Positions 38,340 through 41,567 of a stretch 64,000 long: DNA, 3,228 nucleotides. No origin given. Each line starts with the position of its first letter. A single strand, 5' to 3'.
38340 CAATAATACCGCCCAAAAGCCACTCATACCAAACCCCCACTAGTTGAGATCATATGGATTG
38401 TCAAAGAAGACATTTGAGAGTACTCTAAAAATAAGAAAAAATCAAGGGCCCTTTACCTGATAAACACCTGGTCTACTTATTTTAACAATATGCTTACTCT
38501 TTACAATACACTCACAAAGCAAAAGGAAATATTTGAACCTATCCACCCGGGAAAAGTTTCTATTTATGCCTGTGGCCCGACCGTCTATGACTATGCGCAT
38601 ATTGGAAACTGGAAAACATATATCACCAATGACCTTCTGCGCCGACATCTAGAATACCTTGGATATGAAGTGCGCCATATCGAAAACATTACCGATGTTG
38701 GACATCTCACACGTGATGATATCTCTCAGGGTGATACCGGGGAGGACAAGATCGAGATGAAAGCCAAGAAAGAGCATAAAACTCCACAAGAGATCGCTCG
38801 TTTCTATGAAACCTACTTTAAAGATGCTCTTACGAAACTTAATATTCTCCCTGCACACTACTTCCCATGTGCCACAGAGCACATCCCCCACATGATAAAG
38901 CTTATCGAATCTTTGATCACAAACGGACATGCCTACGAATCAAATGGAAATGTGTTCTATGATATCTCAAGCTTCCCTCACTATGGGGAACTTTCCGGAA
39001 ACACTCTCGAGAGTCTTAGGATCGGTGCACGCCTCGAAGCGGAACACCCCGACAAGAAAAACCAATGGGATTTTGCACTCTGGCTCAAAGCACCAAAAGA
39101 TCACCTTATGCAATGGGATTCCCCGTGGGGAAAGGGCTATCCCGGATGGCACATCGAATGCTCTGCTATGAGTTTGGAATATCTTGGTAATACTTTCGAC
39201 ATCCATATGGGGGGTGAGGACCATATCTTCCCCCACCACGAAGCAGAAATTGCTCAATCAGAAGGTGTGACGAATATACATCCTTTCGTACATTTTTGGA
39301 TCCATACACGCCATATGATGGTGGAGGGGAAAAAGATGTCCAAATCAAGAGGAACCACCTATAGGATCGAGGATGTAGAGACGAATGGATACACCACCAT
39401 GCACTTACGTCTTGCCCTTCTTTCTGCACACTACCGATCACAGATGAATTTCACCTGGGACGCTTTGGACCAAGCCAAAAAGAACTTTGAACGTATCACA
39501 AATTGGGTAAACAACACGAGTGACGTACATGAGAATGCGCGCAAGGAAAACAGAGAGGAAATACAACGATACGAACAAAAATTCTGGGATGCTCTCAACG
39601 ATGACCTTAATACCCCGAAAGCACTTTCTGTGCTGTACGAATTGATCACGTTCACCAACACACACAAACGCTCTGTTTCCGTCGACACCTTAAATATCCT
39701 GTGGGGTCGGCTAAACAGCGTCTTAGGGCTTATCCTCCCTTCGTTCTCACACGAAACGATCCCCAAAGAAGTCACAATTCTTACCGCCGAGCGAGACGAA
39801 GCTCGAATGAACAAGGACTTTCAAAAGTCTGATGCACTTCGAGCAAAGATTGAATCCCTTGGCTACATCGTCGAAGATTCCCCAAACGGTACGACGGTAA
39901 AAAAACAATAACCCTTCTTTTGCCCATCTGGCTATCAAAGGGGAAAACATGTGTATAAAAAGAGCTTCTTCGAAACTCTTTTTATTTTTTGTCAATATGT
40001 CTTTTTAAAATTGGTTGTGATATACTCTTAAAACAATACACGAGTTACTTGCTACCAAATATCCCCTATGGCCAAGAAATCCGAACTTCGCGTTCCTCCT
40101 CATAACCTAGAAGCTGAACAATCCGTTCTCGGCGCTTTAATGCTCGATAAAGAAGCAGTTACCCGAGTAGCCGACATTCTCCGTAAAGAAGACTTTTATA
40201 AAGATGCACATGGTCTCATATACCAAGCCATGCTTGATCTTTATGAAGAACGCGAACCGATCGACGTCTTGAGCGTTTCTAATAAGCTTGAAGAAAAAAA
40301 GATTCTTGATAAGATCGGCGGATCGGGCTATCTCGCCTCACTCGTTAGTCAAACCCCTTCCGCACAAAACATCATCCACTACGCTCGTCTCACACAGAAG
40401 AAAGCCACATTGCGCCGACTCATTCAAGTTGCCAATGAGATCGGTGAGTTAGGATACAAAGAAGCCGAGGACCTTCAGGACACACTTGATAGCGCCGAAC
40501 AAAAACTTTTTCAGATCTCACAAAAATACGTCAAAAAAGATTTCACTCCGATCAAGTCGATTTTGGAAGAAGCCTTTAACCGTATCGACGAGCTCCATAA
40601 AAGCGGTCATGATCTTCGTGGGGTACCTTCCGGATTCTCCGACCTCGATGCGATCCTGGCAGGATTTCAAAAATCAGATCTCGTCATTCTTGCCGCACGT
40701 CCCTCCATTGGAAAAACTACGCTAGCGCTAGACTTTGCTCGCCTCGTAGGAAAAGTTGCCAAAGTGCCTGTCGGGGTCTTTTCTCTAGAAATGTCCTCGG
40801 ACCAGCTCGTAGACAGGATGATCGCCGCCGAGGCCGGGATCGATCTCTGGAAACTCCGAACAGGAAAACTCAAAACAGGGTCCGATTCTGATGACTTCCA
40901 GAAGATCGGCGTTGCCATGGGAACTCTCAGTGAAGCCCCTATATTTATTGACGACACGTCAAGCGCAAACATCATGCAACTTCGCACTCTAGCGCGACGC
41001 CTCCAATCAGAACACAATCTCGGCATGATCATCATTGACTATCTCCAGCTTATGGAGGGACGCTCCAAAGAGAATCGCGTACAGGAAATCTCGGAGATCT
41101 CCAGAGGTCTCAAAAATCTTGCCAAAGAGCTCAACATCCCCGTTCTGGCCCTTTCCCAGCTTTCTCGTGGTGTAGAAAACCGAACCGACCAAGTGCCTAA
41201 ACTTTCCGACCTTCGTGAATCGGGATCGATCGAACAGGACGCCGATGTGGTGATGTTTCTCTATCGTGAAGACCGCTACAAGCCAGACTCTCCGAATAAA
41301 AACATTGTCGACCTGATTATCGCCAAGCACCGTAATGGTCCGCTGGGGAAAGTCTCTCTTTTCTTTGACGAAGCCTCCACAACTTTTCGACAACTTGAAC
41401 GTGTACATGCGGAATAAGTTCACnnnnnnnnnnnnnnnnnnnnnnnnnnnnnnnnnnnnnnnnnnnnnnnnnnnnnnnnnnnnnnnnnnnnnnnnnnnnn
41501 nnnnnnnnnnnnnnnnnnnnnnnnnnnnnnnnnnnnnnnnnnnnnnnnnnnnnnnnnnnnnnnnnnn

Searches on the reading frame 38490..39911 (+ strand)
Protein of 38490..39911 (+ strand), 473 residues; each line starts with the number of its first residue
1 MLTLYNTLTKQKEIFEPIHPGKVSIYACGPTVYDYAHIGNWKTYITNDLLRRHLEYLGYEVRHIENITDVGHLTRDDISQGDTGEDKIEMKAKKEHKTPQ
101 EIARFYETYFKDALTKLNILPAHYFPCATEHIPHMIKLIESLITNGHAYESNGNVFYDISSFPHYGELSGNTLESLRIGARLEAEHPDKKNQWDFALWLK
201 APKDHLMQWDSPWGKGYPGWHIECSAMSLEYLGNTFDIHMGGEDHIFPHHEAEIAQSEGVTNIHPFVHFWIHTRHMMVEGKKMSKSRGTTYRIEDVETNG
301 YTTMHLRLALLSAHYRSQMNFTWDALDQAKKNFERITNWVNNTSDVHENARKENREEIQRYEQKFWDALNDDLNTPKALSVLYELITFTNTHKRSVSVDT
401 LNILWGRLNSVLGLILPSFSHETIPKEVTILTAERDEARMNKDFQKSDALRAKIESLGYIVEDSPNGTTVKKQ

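Call 44: search_protein_families(library=pfam, proteins=[window:38490-39911:+], max_evalue=0.00001)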
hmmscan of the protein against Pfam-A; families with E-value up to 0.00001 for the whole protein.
window:38490-39911:+ (473 aa): 4 families
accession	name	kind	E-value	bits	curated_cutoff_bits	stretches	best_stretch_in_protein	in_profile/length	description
PF01406.26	tRNA-synt_1e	-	1.2e-99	333.9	27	1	15-330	2-300/301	tRNA synthetases class I (C) catalytic domain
PF09334.17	tRNA-synt_1g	-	1.3e-12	47.6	20.1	1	34-160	12-125/391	tRNA synthetases class I (M)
PF09190.17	DALR_2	-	2.8e-11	44.2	22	1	364-414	1-55/57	DALR domain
PF01921.24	tRNA-synt_1f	-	2e-06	27.4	27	0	237-351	236-348/360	tRNA synthetases class I (K)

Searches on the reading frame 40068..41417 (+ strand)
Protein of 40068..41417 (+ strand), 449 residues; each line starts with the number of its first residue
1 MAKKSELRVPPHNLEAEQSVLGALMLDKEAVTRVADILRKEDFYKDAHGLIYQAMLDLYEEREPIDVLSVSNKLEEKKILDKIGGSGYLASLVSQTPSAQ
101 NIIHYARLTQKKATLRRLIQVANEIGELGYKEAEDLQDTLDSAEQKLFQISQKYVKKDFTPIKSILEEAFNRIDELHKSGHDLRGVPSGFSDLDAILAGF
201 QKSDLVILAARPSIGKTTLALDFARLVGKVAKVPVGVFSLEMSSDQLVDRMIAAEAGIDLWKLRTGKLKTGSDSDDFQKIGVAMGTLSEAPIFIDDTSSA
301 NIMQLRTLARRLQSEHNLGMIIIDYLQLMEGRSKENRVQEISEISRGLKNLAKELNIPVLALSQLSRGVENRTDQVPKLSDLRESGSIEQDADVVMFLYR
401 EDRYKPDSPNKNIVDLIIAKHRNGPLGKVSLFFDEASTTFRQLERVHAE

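Call 44: search_protein_families(library=pfam, proteins=[window:40068-41417:+], max_evalue=0.00001)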
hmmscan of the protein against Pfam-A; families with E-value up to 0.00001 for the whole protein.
window:40068-41417:+ (449 aa): 3 families
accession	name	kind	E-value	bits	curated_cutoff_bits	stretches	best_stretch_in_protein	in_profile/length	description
PF03796.21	DnaB_C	-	1.7e-103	345.9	27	1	185-441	1-254/255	DnaB-like helicase C terminal domain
PF00772.26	DnaB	-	1.3e-36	125.2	23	1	10-108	2-100/103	DnaB-like helicase N terminal domain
PF13481.12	AAA_25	-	7.3e-15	55.5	27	1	190-365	19-190/195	AAA domain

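Call 46: find_homologous_proteins(query=window:40068-41417:+, max_evalue=1e-50)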
Query window:40068-41417:+ (449 aa): 8000 proteins with E <= 1e-50 among 8000 candidates; the best 120 are listed.
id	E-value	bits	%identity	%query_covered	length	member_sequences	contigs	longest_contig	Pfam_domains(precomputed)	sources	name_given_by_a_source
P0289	1.4e-284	962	100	100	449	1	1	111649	PF03796.22,PF00772.27,PF13481.13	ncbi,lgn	-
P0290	4.0e-276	934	96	100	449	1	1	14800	PF03796.22,PF00772.27,PF13481.13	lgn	-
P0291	5.0e-266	901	92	100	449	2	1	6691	PF03796.22,PF00772.27,PF13481.13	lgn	-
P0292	2.7e-255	865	87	100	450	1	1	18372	PF03796.22,PF00772.27,PF13481.13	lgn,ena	-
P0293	5.1e-252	855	86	100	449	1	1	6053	PF03796.22,PF00772.27,PF13481.13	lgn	-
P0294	2.5e-249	846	86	100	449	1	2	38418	PF03796.22,PF00772.27,PF13481.13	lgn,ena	-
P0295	5.4e-249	845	86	100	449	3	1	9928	PF03796.22,PF00772.27,PF13481.13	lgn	-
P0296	4.5e-235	799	80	100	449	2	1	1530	PF03796.22,PF00772.27,PF13481.13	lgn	-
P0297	3.3e-232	789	80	100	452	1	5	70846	PF03796.22,PF00772.27,PF13481.13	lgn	-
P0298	5.5e-231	785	80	99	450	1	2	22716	PF03796.22,PF00772.27,PF13481.13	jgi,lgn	-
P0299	7.6e-229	778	83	96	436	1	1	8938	PF03796.22,PF00772.27,PF13481.13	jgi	-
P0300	1.6e-225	767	78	99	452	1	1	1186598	PF03796.22,PF00772.27,PF13481.13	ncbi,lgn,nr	ncbi:MAG: replicative DNA helicase [Candidatus Moraniibacteriota bacterium]|nr:MAG: replicative DNA 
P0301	1.2e-224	764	78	99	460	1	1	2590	PF03796.22,PF00772.27,PF13481.13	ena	-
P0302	2.5e-222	757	78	100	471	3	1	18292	PF03796.22,PF00772.27,PF13481.13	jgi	-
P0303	3.9e-222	756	78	99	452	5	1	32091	PF03796.22,PF00772.27,PF13481.13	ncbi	-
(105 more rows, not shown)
